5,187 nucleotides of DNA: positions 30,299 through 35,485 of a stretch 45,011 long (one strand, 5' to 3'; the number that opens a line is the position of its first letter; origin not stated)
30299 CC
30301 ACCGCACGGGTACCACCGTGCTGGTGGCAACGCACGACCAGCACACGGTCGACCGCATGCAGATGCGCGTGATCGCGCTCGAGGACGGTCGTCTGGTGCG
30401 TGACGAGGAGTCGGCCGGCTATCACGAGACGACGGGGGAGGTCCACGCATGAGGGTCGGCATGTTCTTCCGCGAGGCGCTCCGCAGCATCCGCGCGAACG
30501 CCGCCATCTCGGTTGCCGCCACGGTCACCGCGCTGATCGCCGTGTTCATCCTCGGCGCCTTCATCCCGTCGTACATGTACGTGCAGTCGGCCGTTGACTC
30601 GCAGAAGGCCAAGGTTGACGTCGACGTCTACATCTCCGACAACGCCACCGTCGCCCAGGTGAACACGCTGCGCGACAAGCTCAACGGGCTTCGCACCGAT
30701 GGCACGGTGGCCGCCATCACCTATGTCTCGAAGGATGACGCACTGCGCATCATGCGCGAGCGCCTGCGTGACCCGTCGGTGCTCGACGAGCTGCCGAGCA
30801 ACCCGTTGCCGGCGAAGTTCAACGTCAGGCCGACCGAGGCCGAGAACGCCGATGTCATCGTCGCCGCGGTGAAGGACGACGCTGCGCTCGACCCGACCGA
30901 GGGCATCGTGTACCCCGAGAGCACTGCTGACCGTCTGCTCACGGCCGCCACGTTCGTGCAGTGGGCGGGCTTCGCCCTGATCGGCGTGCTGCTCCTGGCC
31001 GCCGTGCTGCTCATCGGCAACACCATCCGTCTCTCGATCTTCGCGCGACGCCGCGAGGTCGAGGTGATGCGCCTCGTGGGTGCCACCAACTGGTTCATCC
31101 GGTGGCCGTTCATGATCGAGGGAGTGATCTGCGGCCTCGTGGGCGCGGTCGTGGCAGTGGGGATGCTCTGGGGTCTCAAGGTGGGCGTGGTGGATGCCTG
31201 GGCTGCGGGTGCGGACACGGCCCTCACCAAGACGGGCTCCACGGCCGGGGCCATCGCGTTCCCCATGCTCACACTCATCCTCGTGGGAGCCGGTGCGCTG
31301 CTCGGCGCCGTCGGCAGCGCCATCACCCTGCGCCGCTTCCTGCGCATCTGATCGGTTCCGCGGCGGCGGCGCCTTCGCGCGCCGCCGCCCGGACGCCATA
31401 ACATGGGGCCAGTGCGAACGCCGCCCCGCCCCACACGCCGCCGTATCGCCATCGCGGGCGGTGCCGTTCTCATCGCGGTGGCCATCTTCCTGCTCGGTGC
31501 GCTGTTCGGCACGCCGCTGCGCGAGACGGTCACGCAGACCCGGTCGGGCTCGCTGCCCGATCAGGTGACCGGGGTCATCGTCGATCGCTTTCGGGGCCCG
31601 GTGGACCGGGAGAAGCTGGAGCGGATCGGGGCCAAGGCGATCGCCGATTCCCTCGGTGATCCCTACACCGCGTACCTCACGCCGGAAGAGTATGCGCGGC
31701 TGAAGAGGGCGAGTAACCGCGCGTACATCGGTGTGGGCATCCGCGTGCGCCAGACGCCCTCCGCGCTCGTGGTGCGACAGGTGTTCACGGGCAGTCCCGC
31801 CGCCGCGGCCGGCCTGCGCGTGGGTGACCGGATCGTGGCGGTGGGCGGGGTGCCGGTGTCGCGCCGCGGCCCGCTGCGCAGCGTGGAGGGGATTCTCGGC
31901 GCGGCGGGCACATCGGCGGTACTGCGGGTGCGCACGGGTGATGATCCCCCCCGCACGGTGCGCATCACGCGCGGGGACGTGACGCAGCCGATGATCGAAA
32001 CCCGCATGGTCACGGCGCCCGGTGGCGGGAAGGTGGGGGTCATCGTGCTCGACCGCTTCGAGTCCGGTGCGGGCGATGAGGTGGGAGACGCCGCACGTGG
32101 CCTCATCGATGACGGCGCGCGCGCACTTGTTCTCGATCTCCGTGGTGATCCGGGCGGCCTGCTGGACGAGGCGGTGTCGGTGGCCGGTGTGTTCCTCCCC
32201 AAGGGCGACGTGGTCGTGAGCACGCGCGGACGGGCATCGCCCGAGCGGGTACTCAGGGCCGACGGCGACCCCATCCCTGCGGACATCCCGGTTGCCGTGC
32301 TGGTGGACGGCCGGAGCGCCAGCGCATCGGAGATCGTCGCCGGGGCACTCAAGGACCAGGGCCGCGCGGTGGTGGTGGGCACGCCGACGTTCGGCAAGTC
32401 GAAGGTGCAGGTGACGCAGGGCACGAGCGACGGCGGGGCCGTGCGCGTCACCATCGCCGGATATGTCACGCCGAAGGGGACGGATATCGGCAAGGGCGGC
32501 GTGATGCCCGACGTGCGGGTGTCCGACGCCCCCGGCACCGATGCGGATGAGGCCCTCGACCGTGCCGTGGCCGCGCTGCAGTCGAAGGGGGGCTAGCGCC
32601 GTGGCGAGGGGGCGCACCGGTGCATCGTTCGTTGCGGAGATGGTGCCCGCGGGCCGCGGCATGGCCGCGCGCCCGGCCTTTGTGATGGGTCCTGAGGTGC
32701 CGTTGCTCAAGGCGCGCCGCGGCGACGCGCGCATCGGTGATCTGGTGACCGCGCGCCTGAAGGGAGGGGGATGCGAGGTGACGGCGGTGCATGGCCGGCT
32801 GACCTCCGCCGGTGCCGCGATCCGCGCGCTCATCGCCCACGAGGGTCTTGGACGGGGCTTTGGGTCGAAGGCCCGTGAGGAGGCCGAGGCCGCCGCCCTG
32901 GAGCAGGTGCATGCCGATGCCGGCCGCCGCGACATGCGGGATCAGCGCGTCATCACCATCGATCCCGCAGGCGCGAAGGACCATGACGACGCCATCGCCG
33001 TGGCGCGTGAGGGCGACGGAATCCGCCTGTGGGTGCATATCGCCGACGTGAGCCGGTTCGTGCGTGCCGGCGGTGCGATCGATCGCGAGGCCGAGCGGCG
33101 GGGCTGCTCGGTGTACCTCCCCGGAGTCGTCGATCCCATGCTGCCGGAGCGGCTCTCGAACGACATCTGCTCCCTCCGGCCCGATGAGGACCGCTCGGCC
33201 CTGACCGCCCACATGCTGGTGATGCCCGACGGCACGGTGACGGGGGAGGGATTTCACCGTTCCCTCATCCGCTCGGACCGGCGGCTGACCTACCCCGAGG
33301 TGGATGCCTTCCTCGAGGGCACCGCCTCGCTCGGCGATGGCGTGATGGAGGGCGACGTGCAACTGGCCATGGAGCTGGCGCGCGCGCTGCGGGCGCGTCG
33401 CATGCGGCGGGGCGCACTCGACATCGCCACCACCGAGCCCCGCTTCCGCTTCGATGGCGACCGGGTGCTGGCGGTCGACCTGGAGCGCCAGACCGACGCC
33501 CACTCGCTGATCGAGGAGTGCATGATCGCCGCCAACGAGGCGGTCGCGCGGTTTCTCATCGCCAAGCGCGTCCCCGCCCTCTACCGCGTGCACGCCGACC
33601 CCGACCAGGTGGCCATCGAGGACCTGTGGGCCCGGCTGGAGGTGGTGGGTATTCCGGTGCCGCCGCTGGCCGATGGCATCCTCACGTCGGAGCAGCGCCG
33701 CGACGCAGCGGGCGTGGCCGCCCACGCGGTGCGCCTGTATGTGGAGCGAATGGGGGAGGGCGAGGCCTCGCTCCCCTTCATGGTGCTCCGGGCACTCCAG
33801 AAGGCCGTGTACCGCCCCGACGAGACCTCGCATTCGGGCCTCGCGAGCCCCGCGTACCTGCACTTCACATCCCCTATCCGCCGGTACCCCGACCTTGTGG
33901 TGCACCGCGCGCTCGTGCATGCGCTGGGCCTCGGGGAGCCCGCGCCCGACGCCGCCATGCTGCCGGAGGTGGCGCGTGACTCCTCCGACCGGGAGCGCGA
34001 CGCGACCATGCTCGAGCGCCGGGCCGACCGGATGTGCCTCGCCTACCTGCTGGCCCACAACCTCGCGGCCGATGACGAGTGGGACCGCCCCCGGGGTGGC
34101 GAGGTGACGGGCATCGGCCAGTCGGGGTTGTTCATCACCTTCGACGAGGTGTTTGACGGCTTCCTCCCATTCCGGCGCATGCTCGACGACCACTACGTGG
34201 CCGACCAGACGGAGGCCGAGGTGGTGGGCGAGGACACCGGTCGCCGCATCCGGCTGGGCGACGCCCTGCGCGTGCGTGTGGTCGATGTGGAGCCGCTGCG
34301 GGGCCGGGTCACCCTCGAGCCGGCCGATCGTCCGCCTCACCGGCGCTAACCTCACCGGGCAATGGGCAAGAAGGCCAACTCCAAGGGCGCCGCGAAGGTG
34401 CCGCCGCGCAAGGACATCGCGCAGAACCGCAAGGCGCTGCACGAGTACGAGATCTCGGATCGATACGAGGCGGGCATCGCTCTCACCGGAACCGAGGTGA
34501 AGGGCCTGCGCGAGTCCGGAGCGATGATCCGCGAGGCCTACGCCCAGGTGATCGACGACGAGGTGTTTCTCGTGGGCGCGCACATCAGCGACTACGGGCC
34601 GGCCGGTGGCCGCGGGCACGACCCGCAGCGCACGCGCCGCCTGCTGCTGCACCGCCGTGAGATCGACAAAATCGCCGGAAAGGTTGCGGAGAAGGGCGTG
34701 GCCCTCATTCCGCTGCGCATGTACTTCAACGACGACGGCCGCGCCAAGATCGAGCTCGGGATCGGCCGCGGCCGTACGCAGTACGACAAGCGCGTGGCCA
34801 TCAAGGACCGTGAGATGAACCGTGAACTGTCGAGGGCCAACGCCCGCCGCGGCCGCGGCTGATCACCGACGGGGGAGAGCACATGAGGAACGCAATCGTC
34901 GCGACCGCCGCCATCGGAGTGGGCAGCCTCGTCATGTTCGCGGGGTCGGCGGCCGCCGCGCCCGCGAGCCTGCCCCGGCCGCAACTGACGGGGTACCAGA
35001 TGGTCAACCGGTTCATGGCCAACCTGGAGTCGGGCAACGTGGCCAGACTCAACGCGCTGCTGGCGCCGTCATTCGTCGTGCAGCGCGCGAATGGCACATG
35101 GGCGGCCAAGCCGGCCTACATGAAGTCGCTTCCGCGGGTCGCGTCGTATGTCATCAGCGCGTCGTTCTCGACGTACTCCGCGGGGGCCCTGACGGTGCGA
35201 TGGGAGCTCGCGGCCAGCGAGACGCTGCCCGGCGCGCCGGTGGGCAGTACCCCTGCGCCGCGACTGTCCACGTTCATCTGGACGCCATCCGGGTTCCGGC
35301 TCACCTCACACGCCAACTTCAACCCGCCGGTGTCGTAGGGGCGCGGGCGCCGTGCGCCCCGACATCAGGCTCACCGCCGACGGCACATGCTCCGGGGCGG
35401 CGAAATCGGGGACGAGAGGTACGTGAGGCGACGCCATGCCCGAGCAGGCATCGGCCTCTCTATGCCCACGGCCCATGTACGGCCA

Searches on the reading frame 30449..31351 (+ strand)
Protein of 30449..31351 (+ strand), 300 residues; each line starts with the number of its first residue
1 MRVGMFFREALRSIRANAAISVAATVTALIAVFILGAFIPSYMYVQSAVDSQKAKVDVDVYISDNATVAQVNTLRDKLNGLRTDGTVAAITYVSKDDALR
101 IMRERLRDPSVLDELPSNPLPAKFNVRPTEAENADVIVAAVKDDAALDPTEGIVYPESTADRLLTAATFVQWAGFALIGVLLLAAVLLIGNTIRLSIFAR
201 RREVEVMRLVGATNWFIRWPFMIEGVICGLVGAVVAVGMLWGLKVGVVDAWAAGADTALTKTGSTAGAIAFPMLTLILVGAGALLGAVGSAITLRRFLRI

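Call 75: search_protein_families(library=pfam, max_evalue=0.001, proteins=[window:30449-31351:+])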
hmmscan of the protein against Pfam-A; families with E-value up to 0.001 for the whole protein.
window:30449-31351:+ (300 aa): 2 families
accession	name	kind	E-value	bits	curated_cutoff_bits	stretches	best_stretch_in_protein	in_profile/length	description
PF02687.27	FtsX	-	2.6e-15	57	25.5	1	176-299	2-117/120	FtsX-like permease C-terminal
PF18075.7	FtsX_ECD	-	8.6e-15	55.6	23.5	1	56-143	1-89/96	FtsX extracellular domain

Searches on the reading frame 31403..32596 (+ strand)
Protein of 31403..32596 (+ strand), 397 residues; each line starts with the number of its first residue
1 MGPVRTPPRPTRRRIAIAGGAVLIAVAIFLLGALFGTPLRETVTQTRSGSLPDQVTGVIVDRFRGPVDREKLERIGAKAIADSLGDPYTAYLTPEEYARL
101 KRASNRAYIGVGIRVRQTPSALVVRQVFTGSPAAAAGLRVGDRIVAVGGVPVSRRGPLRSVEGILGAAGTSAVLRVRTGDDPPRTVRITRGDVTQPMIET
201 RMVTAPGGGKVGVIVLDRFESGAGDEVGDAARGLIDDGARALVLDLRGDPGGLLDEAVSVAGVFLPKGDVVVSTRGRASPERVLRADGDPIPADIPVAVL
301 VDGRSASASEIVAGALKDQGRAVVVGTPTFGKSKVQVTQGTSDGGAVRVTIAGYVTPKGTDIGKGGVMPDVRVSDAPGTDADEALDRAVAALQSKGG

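Call 75: search_protein_families(library=pfam, max_evalue=0.001, proteins=[window:31403-32596:+])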
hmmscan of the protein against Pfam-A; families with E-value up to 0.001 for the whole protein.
window:31403-32596:+ (397 aa): 5 families
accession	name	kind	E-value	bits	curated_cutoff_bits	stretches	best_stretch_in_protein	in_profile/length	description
PF03572.23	Peptidase_S41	-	5.1e-46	156.7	24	1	210-373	1-165/165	Peptidase family S41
PF17820.7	PDZ_6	-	9e-11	41.8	27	1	123-177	1-53/54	PDZ domain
PF13180.12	PDZ_2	-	9.9e-09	35.8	27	1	111-177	3-68/80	PDZ domain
PF00595.29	PDZ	-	2.1e-08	34.8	23.2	1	102-169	6-74/81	PDZ domain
PF14685.13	PDZ_Tricorn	-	0.0001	22.7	25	1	130-188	30-88/88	Tricorn protease PDZ domain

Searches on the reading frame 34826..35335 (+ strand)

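Call 75: search_protein_families(library=pfam, max_evalue=0.001, proteins=[window:34826-35335:+])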
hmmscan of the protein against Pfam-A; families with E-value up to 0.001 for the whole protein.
window:34826-35335:+ (170 aa): 1 family
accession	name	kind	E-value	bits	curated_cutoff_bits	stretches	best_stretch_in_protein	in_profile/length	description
PF14534.12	DUF4440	-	8.5e-05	23.4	25.2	1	59-109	4-54/107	Domain of unknown function (DUF4440)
